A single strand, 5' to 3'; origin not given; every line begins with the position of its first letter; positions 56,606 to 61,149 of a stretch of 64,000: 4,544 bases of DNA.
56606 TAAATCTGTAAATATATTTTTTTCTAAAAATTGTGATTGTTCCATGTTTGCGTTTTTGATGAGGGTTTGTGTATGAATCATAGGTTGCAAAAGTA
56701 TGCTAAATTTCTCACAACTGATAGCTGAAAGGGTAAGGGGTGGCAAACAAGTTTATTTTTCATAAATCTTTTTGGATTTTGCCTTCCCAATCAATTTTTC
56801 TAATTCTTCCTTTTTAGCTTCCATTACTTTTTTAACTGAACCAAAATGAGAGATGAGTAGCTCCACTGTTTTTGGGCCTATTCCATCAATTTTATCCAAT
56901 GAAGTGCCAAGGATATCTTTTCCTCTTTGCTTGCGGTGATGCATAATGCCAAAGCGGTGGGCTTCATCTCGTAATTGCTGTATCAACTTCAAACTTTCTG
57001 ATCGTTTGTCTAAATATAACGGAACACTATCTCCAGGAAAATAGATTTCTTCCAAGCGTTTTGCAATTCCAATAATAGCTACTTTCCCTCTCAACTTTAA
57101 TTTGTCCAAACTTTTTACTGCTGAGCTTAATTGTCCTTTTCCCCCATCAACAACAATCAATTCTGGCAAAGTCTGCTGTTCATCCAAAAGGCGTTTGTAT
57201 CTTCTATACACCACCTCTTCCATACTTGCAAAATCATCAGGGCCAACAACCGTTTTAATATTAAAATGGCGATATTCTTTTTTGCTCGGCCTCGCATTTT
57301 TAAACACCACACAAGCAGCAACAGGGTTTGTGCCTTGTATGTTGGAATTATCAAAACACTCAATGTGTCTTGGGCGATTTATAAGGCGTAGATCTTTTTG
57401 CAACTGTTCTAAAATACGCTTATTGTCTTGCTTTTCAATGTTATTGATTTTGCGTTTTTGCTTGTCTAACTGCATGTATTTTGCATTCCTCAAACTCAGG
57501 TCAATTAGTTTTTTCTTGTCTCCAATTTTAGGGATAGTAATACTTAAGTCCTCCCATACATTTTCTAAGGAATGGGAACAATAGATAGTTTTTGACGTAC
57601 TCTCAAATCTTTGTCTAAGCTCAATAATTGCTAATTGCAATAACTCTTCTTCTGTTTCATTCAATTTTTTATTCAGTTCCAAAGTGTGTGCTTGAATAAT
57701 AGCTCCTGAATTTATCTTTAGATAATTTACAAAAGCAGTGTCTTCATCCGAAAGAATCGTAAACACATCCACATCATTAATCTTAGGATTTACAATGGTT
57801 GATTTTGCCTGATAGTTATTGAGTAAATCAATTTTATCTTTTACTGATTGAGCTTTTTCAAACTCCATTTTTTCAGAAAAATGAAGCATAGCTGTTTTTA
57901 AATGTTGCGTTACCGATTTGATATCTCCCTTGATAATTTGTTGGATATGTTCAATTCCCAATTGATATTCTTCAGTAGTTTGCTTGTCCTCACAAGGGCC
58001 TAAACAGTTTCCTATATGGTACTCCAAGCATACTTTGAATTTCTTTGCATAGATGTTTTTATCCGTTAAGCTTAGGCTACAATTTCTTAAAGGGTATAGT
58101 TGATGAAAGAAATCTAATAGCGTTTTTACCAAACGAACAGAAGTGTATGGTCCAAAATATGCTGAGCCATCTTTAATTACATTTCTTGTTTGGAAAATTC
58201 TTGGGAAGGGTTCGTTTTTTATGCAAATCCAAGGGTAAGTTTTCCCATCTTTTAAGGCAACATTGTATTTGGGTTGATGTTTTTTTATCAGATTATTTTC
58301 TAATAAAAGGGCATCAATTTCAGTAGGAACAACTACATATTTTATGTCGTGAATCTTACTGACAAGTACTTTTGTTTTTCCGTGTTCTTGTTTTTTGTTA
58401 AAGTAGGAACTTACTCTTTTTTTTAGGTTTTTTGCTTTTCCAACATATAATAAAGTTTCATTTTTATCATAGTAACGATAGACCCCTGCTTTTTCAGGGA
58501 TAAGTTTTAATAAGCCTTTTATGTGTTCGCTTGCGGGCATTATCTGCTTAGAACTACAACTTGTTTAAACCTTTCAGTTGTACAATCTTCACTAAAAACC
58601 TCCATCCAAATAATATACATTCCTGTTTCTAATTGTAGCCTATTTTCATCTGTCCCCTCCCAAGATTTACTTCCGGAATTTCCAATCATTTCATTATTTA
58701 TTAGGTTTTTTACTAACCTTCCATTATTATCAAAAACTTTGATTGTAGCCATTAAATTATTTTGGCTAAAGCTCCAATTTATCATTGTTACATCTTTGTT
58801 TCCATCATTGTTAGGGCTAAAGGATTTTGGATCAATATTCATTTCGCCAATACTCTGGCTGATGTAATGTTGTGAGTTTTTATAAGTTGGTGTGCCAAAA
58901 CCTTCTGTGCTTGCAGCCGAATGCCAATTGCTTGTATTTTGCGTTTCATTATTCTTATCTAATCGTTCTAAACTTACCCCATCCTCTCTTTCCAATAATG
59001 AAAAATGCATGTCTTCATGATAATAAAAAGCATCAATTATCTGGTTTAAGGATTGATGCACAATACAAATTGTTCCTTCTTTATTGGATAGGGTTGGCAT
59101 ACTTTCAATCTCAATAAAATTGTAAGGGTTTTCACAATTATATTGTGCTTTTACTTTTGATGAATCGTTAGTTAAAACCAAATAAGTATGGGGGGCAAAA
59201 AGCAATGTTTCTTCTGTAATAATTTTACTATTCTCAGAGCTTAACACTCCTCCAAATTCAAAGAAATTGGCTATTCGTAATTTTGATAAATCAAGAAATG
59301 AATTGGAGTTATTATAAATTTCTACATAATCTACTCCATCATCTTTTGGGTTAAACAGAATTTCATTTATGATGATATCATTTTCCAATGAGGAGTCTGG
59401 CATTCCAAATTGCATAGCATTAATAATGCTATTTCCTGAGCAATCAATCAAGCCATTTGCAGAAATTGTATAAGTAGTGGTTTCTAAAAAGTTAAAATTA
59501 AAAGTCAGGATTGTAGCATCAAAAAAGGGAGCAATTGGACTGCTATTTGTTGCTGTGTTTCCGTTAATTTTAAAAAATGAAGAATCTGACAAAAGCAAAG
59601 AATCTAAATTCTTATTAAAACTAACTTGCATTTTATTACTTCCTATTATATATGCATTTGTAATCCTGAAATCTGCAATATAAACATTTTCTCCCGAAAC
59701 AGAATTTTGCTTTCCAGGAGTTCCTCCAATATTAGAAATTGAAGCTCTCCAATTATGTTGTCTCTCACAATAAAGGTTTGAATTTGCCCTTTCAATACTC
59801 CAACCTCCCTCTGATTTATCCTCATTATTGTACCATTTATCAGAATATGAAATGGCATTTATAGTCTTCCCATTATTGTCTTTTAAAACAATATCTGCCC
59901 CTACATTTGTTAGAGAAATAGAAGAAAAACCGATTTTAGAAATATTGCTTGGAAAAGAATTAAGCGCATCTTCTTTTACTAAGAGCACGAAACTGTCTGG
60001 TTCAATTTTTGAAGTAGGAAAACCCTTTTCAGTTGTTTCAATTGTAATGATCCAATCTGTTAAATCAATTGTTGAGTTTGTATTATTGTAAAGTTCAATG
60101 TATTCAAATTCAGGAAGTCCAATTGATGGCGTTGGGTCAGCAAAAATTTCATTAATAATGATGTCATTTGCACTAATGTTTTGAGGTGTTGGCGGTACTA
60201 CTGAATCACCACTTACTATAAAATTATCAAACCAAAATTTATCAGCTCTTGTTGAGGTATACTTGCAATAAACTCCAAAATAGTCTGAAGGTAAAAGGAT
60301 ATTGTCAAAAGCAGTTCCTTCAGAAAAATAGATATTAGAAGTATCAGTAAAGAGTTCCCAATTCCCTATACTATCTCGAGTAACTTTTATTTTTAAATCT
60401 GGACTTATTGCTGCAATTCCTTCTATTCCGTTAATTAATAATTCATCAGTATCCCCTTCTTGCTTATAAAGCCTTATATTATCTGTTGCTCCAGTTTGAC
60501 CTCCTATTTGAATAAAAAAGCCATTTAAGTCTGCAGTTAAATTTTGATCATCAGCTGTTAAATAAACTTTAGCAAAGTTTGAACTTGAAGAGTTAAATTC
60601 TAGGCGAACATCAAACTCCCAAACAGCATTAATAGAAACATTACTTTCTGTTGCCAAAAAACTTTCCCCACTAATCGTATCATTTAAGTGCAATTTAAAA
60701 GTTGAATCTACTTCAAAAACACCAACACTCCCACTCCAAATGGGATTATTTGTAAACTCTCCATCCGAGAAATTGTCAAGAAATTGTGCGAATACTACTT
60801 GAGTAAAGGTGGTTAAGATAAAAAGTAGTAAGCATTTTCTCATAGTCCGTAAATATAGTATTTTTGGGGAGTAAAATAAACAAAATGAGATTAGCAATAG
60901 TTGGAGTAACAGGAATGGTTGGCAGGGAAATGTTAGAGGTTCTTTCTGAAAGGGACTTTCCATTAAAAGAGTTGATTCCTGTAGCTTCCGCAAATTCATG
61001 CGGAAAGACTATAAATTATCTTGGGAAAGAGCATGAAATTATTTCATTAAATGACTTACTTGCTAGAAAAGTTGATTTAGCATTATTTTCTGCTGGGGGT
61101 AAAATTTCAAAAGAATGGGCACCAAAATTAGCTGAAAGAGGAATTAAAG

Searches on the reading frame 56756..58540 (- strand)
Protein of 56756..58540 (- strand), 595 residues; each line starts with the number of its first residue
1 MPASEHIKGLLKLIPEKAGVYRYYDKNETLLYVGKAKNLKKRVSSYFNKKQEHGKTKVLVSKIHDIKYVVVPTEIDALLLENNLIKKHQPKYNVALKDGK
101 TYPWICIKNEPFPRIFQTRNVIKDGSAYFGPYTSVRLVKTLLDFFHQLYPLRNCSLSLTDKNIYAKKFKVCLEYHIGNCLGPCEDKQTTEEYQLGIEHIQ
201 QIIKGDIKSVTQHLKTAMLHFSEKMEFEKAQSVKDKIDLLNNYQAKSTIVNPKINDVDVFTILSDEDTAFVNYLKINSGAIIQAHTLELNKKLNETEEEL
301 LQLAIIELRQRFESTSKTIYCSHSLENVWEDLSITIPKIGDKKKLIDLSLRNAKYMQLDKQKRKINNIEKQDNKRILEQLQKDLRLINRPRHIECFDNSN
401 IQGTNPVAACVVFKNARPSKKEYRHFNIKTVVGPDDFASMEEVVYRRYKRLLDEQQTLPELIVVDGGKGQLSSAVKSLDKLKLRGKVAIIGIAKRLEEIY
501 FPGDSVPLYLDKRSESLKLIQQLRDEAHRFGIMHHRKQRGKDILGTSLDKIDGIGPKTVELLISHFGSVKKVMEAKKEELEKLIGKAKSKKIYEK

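Call 44: search_protein_families(library=pfam, proteins=[window:56756-58540:-], max_evalue=0.00001)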
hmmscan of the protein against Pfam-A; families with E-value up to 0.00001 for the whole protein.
window:56756-58540:- (595 aa): 4 families
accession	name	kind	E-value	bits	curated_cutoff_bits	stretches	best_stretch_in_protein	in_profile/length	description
PF08459.17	UvrC_RNaseH_dom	-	1.6e-56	191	22.3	1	381-532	1-159/159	UvrC RNAse H endonuclease domain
PF22920.2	UvrC_RNaseH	-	1.2e-15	57.8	24.3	1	256-356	1-112/116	UvrC Ribonuclease H-like domain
PF01541.30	GIY-YIG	-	1.6e-12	48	22.6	1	18-93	2-78/78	GIY-YIG catalytic domain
PF14520.12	HHH_5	-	9.2e-09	36.1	27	1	548-594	4-53/57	Helix-hairpin-helix domain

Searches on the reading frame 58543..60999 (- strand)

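Call 44: search_protein_families(library=pfam, proteins=[window:58543-60999:-], max_evalue=0.00001)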
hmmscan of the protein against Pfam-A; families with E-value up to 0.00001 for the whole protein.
window:58543-60999:- (819 aa): 2 families
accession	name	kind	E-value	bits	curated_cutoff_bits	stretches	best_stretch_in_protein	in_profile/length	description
PF00932.25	LTD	-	2.2e-21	76.7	34.3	2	276-386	4-108/109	Lamin Tail Domain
PF13585.12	CHU_C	-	3.7e-07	30.6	27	1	725-812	5-81/86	CHU_C Type IX secretion signal domain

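Call 61: search_protein_families(library=ncbifam, proteins=[window:58543-60999:-], max_evalue=0.00001)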
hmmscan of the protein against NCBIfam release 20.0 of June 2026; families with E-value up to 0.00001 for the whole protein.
window:58543-60999:- (819 aa): 0 families
